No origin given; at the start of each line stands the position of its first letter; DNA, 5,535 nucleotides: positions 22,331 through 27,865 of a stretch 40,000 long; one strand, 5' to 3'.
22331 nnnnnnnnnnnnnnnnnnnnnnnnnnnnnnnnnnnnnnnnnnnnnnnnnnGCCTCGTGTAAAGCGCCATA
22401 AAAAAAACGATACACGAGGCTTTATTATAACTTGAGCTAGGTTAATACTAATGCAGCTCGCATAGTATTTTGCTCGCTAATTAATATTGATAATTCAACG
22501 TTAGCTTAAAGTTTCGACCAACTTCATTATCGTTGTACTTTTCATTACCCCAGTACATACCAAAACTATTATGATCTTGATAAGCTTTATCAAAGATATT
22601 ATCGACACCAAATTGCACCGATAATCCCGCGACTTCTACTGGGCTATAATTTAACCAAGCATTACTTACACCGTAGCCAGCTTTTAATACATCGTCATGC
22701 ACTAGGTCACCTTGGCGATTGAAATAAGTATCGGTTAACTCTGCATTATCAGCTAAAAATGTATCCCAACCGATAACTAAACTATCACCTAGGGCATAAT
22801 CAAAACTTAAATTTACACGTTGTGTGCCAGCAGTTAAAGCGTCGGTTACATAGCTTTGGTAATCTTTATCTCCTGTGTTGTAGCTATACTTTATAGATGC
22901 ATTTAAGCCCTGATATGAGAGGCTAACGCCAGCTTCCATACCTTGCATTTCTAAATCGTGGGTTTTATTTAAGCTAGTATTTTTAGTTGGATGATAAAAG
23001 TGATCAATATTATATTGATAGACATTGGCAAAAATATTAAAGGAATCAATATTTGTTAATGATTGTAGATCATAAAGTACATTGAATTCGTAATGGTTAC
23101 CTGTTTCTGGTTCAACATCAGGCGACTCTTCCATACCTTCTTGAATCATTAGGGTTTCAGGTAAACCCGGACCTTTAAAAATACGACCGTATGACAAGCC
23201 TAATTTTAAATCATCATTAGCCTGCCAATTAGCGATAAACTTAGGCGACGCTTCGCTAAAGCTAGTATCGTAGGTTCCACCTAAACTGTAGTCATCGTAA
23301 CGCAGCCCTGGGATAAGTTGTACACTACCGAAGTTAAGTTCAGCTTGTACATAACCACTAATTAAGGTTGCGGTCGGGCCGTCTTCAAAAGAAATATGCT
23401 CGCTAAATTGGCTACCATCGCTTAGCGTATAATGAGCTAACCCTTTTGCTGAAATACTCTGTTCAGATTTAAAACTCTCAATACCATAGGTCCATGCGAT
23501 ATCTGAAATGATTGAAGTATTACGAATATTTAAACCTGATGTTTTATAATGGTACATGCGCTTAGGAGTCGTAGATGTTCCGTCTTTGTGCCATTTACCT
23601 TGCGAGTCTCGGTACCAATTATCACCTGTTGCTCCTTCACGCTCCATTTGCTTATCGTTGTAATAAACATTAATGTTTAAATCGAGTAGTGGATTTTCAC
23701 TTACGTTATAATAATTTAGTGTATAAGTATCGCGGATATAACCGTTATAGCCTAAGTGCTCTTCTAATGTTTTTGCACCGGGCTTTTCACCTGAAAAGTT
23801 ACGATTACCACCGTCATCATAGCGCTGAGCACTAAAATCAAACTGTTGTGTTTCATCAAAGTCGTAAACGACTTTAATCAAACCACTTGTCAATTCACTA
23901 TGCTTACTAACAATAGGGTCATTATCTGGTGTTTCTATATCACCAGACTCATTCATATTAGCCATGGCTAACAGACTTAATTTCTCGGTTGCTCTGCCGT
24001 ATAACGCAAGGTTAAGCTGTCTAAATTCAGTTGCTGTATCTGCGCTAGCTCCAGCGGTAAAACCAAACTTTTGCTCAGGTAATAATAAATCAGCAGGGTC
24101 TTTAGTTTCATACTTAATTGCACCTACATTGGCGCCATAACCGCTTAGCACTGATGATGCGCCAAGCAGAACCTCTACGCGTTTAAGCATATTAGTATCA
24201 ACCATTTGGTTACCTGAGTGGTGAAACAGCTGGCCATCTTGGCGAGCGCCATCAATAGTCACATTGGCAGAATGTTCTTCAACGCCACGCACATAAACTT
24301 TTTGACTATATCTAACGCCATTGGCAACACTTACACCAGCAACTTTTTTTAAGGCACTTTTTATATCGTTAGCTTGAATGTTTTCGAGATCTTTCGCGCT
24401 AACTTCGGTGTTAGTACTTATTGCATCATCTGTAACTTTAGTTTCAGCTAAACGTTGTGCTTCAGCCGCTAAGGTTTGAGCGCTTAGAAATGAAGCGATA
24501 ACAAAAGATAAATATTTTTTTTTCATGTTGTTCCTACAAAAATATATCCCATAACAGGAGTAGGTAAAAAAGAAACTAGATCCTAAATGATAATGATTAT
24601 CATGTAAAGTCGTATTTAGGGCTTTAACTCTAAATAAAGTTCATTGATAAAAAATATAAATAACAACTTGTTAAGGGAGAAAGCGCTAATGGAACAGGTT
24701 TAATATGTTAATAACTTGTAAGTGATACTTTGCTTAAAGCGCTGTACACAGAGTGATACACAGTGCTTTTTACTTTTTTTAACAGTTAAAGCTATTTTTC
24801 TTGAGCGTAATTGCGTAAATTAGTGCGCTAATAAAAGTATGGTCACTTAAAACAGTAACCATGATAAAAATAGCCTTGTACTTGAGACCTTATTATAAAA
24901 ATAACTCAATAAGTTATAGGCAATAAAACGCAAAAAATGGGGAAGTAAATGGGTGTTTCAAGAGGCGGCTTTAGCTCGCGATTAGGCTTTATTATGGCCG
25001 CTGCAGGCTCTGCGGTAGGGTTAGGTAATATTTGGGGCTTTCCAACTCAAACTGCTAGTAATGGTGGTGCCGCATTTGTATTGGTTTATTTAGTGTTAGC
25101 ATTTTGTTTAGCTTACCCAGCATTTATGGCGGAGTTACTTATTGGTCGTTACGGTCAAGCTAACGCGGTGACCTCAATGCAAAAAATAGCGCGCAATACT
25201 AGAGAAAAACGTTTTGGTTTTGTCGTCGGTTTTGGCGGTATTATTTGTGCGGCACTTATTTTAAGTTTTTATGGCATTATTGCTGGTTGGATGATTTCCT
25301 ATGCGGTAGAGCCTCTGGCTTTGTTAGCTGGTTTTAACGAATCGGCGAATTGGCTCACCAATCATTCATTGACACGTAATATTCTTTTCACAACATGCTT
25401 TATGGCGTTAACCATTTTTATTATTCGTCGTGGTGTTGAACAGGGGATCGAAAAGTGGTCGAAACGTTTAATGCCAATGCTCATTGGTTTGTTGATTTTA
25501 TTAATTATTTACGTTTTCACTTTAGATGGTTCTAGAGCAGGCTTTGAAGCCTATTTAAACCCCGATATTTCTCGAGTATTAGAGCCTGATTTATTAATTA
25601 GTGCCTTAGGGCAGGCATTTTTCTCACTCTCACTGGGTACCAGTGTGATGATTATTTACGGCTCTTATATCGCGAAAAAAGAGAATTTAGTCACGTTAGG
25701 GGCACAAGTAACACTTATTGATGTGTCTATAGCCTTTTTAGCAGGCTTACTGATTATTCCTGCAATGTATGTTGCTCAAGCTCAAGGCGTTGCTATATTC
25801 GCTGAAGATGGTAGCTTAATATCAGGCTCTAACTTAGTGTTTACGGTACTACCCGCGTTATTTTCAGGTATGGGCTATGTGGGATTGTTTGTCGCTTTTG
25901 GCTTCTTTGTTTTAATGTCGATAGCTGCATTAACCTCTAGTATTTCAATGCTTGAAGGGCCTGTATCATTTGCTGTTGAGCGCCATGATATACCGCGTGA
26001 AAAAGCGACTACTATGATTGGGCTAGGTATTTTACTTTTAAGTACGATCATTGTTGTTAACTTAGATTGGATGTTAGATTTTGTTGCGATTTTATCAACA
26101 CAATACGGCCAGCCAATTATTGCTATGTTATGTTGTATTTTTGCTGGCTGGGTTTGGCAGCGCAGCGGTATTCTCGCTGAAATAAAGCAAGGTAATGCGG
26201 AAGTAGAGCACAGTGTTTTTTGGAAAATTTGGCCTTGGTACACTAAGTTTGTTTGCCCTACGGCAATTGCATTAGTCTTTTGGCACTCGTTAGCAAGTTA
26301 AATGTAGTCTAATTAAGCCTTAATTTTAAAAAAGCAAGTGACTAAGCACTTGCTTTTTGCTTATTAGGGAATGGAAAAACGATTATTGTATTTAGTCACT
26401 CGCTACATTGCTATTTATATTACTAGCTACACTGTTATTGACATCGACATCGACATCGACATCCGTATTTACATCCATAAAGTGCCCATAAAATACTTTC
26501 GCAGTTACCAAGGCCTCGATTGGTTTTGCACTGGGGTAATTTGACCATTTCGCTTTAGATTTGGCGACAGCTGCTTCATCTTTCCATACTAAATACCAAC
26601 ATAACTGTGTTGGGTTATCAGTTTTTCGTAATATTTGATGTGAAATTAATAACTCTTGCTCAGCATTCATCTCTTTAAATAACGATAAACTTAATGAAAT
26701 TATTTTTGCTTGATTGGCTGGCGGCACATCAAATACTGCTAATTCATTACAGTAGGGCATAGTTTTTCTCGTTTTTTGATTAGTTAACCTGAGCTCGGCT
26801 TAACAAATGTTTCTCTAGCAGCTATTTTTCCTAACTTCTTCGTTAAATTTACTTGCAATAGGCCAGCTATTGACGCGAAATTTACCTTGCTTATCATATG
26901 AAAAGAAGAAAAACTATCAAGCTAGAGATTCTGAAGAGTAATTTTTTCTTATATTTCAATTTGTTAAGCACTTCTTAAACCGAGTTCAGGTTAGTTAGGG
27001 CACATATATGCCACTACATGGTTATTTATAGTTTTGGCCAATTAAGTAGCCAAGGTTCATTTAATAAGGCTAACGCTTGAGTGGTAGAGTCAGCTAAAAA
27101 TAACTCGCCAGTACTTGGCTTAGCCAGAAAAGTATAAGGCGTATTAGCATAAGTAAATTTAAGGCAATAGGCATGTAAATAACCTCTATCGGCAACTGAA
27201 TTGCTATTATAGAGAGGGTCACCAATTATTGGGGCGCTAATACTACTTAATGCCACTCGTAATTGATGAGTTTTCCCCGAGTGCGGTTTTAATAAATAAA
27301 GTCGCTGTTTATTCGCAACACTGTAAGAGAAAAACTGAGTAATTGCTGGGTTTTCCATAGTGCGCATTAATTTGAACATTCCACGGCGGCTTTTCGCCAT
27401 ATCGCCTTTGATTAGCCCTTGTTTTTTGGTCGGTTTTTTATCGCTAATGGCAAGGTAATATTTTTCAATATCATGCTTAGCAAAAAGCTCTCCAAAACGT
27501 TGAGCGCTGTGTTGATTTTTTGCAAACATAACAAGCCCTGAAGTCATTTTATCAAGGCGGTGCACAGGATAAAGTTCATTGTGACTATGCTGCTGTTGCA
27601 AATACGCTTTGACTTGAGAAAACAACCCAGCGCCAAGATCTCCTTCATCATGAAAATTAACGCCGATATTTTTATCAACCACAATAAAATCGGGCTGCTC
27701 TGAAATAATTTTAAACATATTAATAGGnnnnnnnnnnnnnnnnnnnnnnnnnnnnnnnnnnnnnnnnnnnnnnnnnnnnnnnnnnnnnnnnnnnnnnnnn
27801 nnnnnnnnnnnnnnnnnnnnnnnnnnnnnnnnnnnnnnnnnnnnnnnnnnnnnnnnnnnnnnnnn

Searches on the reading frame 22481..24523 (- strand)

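Call 48: search_protein_families(library=pfam, proteins=[window:22481-24523:-], max_evalue=0.00001)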
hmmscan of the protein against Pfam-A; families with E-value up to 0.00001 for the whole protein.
window:22481-24523:- (680 aa): 2 families
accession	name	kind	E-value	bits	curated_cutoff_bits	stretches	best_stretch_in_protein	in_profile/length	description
PF00593.30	TonB_dep_Rec_b-barrel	-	7.1e-27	95.8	27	1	225-643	14-436/436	TonB dependent receptor-like, beta-barrel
PF07715.20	Plug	-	2.4e-19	70.3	23.9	1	35-134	6-106/107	TonB-dependent Receptor Plug Domain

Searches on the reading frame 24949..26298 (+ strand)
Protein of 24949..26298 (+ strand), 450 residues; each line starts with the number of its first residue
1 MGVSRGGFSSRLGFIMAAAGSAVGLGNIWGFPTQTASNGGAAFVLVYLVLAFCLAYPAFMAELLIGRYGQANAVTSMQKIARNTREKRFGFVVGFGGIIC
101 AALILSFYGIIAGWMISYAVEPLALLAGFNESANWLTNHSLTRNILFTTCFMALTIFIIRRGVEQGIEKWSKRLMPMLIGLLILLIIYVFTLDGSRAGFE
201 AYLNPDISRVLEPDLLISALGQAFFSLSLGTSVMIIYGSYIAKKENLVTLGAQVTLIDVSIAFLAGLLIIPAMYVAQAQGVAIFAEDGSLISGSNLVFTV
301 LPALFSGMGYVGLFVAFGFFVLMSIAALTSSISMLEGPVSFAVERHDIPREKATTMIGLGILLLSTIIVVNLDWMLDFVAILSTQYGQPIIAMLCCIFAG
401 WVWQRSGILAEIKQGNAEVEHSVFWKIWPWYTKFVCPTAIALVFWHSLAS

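Call 48: search_protein_families(library=pfam, proteins=[window:24949-26298:+], max_evalue=0.00001)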
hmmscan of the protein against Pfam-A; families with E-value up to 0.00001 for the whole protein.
window:24949-26298:+ (450 aa): 1 family
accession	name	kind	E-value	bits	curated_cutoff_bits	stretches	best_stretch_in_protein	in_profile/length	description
PF00209.24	SNF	-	9.6e-47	160.3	27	2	152-448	184-481/524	Sodium:neurotransmitter symporter family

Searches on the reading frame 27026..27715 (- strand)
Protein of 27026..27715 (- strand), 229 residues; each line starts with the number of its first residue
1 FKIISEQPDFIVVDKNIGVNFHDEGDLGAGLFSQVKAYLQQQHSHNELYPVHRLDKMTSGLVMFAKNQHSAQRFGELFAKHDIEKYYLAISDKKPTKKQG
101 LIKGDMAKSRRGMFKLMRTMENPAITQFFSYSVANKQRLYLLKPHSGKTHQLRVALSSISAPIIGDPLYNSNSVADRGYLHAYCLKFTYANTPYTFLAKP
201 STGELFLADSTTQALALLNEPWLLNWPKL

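Call 48: search_protein_families(library=pfam, proteins=[window:27026-27715:-], max_evalue=0.00001)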
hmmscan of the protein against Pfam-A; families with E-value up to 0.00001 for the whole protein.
window:27026-27715:- (229 aa): 1 family
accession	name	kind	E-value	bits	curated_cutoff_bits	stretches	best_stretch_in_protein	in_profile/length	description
PF00849.27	PseudoU_synth_2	-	9.3e-33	114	26.8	1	9-157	1-151/152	RNA pseudouridylate synthase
